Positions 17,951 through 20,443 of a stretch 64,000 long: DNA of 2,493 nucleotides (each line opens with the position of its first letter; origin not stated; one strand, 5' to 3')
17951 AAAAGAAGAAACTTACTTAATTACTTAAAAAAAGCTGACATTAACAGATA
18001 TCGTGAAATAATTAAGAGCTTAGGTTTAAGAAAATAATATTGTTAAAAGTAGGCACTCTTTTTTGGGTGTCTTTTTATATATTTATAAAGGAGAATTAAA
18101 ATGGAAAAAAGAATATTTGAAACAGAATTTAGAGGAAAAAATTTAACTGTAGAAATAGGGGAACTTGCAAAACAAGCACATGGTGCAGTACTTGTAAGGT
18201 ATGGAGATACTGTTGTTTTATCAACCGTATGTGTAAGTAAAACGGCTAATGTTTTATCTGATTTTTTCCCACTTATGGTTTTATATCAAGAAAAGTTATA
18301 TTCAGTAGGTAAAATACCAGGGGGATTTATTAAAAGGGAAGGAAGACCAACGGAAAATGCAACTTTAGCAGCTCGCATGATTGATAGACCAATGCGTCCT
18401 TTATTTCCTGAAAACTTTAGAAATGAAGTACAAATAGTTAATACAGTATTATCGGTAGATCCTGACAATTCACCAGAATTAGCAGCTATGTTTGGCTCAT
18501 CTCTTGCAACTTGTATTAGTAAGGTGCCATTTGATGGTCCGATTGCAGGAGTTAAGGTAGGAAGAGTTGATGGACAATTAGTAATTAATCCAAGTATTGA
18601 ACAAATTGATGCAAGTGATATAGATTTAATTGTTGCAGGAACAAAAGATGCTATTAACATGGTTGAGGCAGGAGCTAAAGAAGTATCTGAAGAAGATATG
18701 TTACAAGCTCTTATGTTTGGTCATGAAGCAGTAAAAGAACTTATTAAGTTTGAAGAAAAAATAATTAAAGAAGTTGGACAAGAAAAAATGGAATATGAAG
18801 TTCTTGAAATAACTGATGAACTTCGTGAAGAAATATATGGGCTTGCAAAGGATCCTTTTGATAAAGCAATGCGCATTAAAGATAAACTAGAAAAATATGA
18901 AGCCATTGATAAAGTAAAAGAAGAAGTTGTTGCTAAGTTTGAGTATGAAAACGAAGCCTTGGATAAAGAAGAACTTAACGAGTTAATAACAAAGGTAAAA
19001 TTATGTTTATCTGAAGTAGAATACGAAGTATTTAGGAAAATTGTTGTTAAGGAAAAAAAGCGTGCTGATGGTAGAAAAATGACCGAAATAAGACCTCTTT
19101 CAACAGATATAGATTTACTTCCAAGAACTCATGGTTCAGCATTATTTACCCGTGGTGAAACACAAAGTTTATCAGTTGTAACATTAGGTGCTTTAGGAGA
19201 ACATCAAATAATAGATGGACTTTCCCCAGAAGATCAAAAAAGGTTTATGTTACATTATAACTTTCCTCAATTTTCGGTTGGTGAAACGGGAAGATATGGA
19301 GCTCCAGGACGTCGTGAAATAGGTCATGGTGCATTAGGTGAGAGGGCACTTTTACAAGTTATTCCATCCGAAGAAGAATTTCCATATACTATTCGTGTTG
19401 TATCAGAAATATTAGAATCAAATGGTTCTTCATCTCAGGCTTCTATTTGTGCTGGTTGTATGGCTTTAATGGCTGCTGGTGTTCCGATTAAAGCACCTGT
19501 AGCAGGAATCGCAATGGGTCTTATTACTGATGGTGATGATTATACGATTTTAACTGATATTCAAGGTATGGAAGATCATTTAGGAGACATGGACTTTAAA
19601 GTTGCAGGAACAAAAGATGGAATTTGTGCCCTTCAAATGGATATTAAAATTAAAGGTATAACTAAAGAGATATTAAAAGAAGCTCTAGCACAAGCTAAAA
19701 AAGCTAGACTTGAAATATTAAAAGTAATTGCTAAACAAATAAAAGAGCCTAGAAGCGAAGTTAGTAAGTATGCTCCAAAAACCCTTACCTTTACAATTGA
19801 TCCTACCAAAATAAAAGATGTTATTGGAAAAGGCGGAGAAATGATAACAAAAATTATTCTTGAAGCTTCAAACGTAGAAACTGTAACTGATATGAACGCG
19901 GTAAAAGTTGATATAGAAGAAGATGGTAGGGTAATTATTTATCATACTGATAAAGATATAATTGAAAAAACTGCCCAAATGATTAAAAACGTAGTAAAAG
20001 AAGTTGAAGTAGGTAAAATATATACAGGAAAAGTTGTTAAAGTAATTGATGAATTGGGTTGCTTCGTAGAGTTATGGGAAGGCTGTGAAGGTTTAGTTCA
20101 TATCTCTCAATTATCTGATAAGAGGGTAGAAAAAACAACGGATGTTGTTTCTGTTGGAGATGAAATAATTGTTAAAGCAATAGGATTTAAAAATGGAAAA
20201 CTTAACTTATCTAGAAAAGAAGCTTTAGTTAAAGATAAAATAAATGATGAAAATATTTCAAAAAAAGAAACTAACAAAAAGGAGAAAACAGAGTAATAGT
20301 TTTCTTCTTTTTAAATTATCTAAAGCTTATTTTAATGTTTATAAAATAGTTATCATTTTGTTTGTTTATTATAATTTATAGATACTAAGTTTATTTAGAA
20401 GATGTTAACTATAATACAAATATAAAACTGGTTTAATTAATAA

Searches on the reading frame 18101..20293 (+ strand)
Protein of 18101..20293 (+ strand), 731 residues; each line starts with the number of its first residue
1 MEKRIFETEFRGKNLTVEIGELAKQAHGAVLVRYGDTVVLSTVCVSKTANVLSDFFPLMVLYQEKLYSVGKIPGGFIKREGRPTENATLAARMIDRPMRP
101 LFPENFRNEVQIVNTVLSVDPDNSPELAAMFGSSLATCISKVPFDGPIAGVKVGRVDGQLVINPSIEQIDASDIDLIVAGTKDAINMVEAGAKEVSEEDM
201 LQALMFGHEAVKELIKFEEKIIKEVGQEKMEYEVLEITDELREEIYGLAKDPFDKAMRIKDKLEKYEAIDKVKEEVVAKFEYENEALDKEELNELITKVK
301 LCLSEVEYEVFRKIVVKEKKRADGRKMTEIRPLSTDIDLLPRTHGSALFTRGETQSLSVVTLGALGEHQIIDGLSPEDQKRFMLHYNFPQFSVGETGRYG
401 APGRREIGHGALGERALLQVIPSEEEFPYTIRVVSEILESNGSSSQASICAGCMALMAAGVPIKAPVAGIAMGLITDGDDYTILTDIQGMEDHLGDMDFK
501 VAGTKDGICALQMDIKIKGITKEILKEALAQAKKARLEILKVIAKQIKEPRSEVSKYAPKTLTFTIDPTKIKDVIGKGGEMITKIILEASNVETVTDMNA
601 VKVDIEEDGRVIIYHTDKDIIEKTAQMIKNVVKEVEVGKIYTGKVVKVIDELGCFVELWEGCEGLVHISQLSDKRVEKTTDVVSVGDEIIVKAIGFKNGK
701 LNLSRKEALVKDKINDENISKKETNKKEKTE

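Call 36: find_encoding_contigs(protein=window:18101-20293:+, flank=10000, max_places=1)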
Protein window:18101-20293:+ (731 aa): 5 contigs read that carry it; 1 place shown.
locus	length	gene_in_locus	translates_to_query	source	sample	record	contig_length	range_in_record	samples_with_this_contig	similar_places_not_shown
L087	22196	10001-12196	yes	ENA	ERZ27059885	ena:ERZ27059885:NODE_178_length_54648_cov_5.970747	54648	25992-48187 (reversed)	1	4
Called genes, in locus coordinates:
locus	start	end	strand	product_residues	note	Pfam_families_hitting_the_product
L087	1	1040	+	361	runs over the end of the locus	PF08529:NusA_N, PF00575:S1 (faint), PF13184:KH_NusA_1st, PF00013:KH_1 (faint), PF26594:KH_NusA_2nd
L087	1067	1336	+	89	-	PF04296:YlxR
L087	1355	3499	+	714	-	PF04760:IF2_N, PF03144:GTP_EFTU_D2 (faint), PF00009:GTP_EFTU, PF00025:Arf (weak), PF01926:MMR_HSR1, PF02421:FeoB_N (weak), PF22042:EF-G_D2, PF11987:IF-2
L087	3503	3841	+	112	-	PF02033:RBFA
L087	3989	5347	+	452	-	PF00069:Pkinase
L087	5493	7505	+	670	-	-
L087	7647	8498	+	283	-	PF01509:TruB_N, PF16198:TruB_C_2 (faint)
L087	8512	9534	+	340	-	-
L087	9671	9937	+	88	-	PF00312:Ribosomal_S15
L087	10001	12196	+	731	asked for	PF01138:RNase_PH, PF03725:RNase_PH_C, PF03726:PNPase, PF01138:RNase_PH, PF03725:RNase_PH_C (weak), PF00575:S1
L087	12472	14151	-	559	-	PF00753:Lactamase_B, PF12706:Lactamase_B_2, PF23023:Anti-Pycsar_Apyc1 (weak), PF22505:RNase_J_b_CASP, PF07521:RMMBL, PF17770:RNase_J_C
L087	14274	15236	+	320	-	-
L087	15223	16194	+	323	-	PF13614:AAA_31 (faint), PF02881:SRP54_N, PF03308:MeaB (faint), PF00448:SRP54, PF01656:CbiA (faint), PF13604:AAA_30 (weak)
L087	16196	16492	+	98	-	PF04297:UPF0122, PF04545:Sigma70_r4 (weak), PF08281:Sigma70_r4_2 (weak), PF04967:HTH_10 (faint)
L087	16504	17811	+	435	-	PF02881:SRP54_N, PF06414:Zeta_toxin, PF07693:KAP_NTPase (weak), PF13401:AAA_22 (weak), PF00448:SRP54, PF02978:SRP_SPB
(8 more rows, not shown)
